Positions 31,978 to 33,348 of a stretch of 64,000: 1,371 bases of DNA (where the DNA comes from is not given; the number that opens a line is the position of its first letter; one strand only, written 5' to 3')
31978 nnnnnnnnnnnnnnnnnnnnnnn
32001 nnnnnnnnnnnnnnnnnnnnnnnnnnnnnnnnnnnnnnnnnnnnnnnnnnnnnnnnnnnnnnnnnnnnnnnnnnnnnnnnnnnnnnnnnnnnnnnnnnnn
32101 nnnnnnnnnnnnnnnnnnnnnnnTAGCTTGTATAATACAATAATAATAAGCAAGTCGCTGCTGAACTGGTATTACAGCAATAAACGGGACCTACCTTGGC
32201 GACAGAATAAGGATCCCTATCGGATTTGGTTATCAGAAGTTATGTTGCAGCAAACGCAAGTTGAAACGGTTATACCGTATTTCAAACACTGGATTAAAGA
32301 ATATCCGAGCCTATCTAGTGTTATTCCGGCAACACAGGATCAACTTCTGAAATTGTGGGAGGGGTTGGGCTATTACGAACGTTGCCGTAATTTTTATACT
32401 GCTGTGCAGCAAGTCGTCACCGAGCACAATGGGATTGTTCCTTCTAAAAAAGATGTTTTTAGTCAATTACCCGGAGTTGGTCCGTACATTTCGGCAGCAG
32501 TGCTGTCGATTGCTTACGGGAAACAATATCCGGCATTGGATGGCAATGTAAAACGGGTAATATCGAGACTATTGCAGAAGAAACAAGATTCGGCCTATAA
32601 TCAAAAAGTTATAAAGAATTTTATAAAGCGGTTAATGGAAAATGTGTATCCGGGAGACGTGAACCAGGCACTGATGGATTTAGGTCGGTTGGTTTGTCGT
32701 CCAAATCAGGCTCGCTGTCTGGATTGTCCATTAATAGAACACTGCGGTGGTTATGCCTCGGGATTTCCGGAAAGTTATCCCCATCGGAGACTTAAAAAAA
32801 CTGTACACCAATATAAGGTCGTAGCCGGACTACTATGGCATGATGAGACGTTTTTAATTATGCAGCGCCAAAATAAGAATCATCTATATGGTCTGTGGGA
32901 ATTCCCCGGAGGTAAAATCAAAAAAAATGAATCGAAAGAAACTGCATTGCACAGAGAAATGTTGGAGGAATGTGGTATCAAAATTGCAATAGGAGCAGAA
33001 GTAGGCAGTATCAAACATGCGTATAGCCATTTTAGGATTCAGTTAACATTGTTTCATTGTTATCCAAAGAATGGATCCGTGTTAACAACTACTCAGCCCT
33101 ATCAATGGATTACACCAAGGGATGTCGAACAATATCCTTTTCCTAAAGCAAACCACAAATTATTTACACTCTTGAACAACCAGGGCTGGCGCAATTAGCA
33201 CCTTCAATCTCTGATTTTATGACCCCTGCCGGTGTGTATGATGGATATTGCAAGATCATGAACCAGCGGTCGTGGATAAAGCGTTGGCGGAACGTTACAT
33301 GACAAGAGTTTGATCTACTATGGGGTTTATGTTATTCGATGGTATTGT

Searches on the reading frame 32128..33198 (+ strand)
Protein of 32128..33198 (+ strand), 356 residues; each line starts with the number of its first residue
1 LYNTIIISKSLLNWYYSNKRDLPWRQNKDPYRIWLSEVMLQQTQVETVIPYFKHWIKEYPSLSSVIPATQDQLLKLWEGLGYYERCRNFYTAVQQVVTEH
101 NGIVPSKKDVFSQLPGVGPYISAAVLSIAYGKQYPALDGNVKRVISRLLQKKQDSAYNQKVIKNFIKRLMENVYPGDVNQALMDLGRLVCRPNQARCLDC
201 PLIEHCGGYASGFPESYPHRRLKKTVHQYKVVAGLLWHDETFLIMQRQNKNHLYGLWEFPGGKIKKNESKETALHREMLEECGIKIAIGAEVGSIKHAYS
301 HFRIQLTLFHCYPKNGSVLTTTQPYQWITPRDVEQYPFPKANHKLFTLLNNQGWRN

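Call 6: search_protein_families(library=pfam, proteins=[window:32128-33198:+], max_evalue=0.01)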
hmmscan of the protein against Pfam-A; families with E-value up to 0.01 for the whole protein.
window:32128-33198:+ (356 aa): 5 families
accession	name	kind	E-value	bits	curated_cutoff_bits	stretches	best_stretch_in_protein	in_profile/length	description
PF14815.12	NUDIX_4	-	7.3e-28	97.1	35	1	233-347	3-112/113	NUDIX domain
PF00730.31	HhH-GPD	-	1.8e-15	57.6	26.2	1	36-156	2-94/108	HhH-GPD superfamily base excision DNA repair protein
PF00293.34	NUDIX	-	1.9e-13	51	21.1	1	232-344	6-129/134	NUDIX domain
PF00633.29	HHH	-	0.00062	19.9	24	0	100-128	2-30/30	Helix-hairpin-helix motif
PF22327.2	Nudt16-like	-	0.0027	18.1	27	1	255-303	33-81/161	U8 snoRNA-decapping enzyme-like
